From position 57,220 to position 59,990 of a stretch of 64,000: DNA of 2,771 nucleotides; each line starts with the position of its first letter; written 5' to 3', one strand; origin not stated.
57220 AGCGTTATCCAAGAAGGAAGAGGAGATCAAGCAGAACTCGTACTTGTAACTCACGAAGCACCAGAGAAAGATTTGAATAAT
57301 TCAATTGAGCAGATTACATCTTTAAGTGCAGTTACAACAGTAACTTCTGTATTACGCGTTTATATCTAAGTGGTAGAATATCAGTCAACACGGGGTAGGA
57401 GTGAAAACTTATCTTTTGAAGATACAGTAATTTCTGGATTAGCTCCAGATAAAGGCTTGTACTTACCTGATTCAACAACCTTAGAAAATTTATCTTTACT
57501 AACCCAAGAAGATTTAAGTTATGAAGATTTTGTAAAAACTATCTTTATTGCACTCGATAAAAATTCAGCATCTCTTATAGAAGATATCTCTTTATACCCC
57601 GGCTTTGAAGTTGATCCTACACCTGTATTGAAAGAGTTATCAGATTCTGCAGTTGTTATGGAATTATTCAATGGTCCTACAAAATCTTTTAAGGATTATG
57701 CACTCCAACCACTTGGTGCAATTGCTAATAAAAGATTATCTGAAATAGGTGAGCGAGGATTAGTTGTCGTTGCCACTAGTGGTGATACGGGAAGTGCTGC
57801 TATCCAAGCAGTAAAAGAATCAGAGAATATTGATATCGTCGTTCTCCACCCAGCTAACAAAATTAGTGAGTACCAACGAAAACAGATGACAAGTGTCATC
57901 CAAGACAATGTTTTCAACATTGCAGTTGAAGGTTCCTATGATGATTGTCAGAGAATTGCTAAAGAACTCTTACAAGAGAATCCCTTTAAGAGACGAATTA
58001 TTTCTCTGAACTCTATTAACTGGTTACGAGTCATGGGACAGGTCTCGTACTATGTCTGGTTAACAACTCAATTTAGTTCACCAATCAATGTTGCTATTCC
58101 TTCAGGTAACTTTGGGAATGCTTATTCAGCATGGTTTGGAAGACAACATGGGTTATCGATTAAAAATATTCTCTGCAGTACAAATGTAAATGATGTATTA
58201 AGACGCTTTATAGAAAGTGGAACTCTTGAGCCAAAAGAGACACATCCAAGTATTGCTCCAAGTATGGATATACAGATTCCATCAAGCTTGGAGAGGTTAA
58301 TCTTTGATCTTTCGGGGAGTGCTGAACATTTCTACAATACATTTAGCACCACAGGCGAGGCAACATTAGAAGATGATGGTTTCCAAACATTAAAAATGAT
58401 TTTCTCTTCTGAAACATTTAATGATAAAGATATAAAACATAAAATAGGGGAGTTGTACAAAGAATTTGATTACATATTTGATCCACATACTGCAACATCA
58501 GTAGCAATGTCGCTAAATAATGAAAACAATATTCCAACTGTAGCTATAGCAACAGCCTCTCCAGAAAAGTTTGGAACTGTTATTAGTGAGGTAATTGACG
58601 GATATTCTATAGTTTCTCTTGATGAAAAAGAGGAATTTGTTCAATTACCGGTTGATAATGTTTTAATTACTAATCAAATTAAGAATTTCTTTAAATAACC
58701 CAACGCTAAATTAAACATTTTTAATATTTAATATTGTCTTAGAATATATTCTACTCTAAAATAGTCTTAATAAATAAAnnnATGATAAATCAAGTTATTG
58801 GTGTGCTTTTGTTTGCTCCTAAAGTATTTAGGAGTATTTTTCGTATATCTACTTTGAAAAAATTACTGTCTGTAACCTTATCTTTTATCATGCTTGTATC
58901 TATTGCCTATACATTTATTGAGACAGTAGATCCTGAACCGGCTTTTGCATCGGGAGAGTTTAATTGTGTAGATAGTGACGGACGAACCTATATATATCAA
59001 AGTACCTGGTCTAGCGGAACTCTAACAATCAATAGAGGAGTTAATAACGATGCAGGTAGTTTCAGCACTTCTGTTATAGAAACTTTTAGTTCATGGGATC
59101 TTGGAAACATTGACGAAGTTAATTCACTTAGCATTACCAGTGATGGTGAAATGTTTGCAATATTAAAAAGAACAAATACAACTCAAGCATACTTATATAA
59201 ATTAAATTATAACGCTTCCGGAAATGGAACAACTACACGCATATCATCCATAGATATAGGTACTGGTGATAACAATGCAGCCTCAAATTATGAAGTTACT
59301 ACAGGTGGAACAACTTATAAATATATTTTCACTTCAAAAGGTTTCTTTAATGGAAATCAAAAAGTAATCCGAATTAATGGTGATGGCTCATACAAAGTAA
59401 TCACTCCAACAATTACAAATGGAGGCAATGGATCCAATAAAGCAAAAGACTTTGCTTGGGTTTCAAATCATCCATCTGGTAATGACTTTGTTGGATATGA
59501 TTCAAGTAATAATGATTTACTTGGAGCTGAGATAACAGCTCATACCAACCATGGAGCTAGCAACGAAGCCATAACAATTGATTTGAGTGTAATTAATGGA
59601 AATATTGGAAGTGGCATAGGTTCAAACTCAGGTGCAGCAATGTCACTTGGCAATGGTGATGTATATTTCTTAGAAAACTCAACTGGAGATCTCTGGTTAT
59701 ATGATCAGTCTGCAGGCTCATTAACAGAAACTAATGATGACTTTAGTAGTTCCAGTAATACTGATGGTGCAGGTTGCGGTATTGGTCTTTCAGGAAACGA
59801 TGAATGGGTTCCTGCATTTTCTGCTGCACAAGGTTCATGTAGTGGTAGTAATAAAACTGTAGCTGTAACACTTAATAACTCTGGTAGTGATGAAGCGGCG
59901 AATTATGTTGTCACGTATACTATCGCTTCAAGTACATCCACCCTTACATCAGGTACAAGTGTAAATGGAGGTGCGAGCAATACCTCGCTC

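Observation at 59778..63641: Twelve tandem ~104-aa modules, each bracketed by exactly two cysteines: possible unrecognised Ig-like/CARDB-like domain family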

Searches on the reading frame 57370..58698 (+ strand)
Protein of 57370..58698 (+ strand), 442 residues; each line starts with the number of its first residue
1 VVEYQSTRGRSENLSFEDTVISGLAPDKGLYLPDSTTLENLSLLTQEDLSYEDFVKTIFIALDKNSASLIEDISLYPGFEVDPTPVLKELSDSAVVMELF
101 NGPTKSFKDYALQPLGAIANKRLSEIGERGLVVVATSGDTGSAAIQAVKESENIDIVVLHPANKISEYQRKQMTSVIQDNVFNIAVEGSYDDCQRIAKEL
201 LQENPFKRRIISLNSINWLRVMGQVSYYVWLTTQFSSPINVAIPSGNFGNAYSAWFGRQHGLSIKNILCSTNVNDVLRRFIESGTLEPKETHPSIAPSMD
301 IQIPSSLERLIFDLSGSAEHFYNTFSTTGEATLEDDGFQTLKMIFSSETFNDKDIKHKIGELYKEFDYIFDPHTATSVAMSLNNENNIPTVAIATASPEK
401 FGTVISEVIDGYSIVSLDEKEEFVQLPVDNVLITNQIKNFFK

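Call 14: find_encoding_contigs(protein=window:57370-58698:+, flank=10000, max_places=4)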
Protein window:57370-58698:+ (442 aa): 9 contigs read that carry it; 4 places shown.
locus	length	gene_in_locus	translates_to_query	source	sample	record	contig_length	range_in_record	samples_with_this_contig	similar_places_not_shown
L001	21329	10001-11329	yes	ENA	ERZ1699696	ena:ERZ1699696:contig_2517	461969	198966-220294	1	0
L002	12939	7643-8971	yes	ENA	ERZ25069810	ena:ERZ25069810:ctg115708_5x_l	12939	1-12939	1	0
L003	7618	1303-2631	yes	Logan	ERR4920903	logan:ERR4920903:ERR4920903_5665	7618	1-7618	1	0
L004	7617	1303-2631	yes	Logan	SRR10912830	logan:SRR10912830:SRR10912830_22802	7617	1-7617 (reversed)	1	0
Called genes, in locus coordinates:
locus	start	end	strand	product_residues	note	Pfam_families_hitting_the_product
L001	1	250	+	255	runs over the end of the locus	PF01026:TatD_DNase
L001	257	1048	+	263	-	PF00398:RrnaAD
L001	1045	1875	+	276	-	PF00288:GHMP_kinases_N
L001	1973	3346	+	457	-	PF00483:NTP_transferase, PF01128:IspD (weak), PF12804:NTP_transf_3, PF25084:LbH_EIF2B (weak), PF25087:GMPPB_C (faint), PF00132:Hexapep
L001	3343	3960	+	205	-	PF13793:Pribosyltran_N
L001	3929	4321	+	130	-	PF00156:Pribosyltran, PF14572:Pribosyl_synth, PF14681:UPRTase (weak)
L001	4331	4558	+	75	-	-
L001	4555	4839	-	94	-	PF02467:Whib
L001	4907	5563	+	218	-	PF03009:GDPD, PF13653:GDPD_2 (faint)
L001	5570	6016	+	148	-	PF09424:YqeY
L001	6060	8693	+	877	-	PF01471:PG_binding_1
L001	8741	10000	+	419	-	PF03447:NAD_binding_3, PF00742:Homoserine_dh, PF01842:ACT, PF22629:ACT_AHAS_ss (weak)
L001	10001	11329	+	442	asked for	PF14821:Thr_synth_N, PF00291:PALP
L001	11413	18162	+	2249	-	-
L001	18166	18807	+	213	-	-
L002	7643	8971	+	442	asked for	PF14821:Thr_synth_N, PF00291:PALP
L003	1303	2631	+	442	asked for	PF14821:Thr_synth_N, PF00291:PALP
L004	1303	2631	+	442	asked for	PF14821:Thr_synth_N, PF00291:PALP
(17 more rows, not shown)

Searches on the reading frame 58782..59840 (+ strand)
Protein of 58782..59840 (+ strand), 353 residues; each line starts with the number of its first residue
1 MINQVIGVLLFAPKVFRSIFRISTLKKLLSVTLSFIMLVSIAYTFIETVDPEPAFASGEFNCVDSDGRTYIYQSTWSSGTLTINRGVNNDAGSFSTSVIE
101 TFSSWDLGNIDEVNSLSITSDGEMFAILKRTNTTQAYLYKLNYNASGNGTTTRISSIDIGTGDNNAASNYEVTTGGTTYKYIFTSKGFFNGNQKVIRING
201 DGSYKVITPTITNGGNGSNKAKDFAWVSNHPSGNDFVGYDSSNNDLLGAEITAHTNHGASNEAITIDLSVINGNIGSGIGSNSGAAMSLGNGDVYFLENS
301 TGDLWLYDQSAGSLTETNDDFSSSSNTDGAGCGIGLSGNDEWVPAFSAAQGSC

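Call 7: search_protein_families(library=pfam, proteins=[window:58782-59840:+], max_evalue=1)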
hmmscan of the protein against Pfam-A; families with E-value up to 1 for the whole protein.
window:58782-59840:+ (353 aa): 2 families
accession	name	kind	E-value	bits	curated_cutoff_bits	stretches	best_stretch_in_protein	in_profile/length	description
PF04053.20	B-prop_COPA_B_2nd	-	0.00028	20.9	57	1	153-243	3-87/248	COPA/B second beta-propeller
PF14163.11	SieB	-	0.93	9.5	26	0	5-44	7-46/147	Super-infection exclusion protein B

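Call 44: search_solved_structures(query=A3, max_evalue=10)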
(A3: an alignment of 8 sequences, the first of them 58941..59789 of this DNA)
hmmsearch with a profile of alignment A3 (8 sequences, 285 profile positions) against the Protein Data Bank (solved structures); distinct sequences matched with E-value up to 10: 1.
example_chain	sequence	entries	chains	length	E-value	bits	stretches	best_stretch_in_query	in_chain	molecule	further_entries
3fnr_A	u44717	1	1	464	0.51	13.1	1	49-202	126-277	Arginyl-tRNA synthetase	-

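Call 52: predict_structure(alignment_id=A3)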
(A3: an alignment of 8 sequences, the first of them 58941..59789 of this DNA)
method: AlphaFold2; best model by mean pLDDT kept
length: 283 residues; sequences in the alignment: 8
mean_pLDDT: 80.2   pTM: 0.81
mean pLDDT of the five models: 80.2, 77.9, 77.5, 76.5, 74.0
residues with pLDDT >= 90: 37; 70-90: 202; 50-70: 41; < 50: 3
segments of 3 or more residues with pLDDT < 50: none
pLDDT, mean of each block of 10 residues (from residue 1): 71 82 88 77 87 83 85 84 88 83 79 84 88 83 84 89 60 69 81 87 92 87 70 70 80 80 78 69 44
secondary structure, 60 per line:
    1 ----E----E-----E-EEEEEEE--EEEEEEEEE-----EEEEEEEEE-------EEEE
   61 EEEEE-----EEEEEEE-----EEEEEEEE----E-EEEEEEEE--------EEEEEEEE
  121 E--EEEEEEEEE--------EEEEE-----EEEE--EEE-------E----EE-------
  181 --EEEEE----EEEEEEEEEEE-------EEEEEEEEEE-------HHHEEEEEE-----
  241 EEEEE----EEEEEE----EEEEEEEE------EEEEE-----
elements in order: E18-24 E27-35 E41-49 E57-65 E71-77 E83-90 E97-104 E113-121 E124-132 E141-145 E151-154 E157-159 E183-187 E192-202 E210-219 E230-235 E241-245 E250-255 E260-267 E274-278
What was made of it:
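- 58950..59777 (+): N-terminal head domain (aa 57-332): predicted six-bladed beta-propeller with its own Cys pair (Cys codons 58965-58967 and 59775-59777). AF2 pLDDT 80.2, pTM 0.81, about 20 strands (call 52).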

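Call 55: fold_search(model_id=the predicted structure, library=pdb)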
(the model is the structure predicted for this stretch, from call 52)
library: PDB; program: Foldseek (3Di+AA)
matches with E <= 10: 1107; with E <= 0.001: 95
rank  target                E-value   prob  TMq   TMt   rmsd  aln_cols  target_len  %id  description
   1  5wfl_A                3.1e-06  1.00  0.43  0.43  11.9       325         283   10  Kelch domain of human Keap1 in open unliganded conformation (released 2018-09-19)
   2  5f72_C                6.2e-06  1.00  0.39  0.39   9.6       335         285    9  De novo design and crystallographic validation of antibodies targeting a pre-selected epitope (released 2016-12-14)
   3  2dyh_A                6.2e-06  1.00  0.41  0.40  10.6       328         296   11  Crystal structure of the Keap1 protein in complexed with the N-terminal region of the Nrf2 transcription factor (released 2007-09-04)
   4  7ofd                  6.5e-06  1.00  0.39  0.38  13.0       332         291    9  Keap1 kelch domain bound to a small molecule fragment (released 2022-11-02)
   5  7c5e                  8.1e-06  1.00  0.46  0.44  12.0       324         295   11  Crystal structure of Keap1 in complex with fumarate (FUM) (released 2020-08-05)
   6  3zgc_A                9.0e-06  1.00  0.44  0.44  12.1       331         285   11  crystal structure of the KEAP1-NEH2 complex (released 2013-06-12)
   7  6zf6                  9.5e-06  1.00  0.41  0.40  12.5       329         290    9  Keap1 kelch domain bound to a small molecule inhibitor of the Keap1-Nrf2 protein-protein interaction (released 2021-04-14)
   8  4xmb                  1.1e-05  1.00  0.41  0.41  12.6       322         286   10  Crystal structure of 2,2'-(naphthalene-1,4-diylbis(((4-methoxyphenyl)sulfonyl)azanediyl))diacetamide bound to human Keap (released 2015-09-30)
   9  8pju                  1.2e-05  1.00  0.44  0.47   7.5       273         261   10  Crystal structure of the computationally designed SAKe6DEtal protein (released 2024-07-10)
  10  7k2l_B                1.2e-05  1.00  0.39  0.39  10.2       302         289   11  Kelch domain of human KEAP1 bound to Nrf2 cyclic peptide, c[BAL-NPETGE] (released 2021-04-07)
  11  9hwr                  1.2e-05  1.00  0.39  0.38  13.0       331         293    9  Crystal structure of the Keap1 Kelch domain in complex with the small molecule UCAB#827 at 1.40 Angstrom resolution (released 2025-09-03)
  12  8xgk                  1.4e-05  1.00  0.45  0.44  12.0       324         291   12  Optimization Efforts for Identification of Novel Highly Potent Keap1-Nrf2 Protein-Protein Interaction Ihhibitors (released 2024-05-22)
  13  6gy5_A                1.4e-05  1.00  0.39  0.39  10.9       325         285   10  Crystal structure of the kelch domain of human KLHL20 in complex with DAPK1 peptide (released 2018-08-08)
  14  9j7g_C                1.6e-05  1.00  0.42  0.42  12.7       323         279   11  Crystal strcuture of Keap1_compound_8 (released 2025-06-25)
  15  4iqk                  1.7e-05  1.00  0.43  0.43  10.0       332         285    9  Crystal structure of cpd 16 bound to Keap1 Kelch domain (released 2013-05-15)
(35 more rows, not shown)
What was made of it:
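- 58950..59777 (+): Foldseek matches Kelch/Keap1 and designed 6-blade propellers at E 3e-6, TM 0.40-0.48 (call 55).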

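Call 64: search_protein_families(library=pfam, alignment_id=A3, max_evalue=1)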
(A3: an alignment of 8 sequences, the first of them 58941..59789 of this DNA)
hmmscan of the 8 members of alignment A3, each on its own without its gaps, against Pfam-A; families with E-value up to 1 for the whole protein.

A. member 1, window:58941-59789:+ (283 aa): 1 family
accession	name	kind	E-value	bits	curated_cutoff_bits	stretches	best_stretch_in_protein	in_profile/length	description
PF04053.20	B-prop_COPA_B_2nd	-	0.00016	21.7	57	1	100-190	3-87/248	COPA/B second beta-propeller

B. families by the number of members that match (of 8 scanned): 3 families
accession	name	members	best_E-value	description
PF04053.20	B-prop_COPA_B_2nd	4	9.6e-05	COPA/B second beta-propeller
PF21959.2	DUF6923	1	0.0036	Repeat of unknown function (DUF6923)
PF01320.23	Colicin_Pyocin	1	0.13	Colicin immunity protein / pyocin immunity protein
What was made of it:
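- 58950..59777 (+): No Pfam family (call 64).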

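Call 65: find_homologous_proteins(query=A3, max_evalue=0.001)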
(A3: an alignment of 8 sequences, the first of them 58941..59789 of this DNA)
Query A3 (8 sequences) (283 aa, profile of the alignment): 57 proteins with E <= 0.001 among 8000 candidates.
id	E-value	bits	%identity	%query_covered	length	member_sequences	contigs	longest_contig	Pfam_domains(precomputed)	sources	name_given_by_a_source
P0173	1.5e-122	427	90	100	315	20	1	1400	-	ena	-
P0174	2.6e-117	410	87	100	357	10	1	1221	-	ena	-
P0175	5.7e-117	408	91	100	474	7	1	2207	-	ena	-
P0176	4.2e-114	399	84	100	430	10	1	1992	-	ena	-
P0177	9.9e-106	372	76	100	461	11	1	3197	-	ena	-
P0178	8.6e-100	352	23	99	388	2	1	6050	-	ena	-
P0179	3.2e-97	344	26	99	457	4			-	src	-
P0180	1.8e-94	335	88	80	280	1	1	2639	-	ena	-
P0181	6.2e-94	333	25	99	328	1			-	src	-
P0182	7.0e-89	316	70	100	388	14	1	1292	-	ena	-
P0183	1.6e-83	299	69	98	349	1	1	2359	-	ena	-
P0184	4.4e-80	287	59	99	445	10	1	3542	-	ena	-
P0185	1.9e-79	285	64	100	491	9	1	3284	-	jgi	-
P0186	2.1e-78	282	64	89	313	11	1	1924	-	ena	-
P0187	2.4e-78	282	61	98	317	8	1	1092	-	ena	-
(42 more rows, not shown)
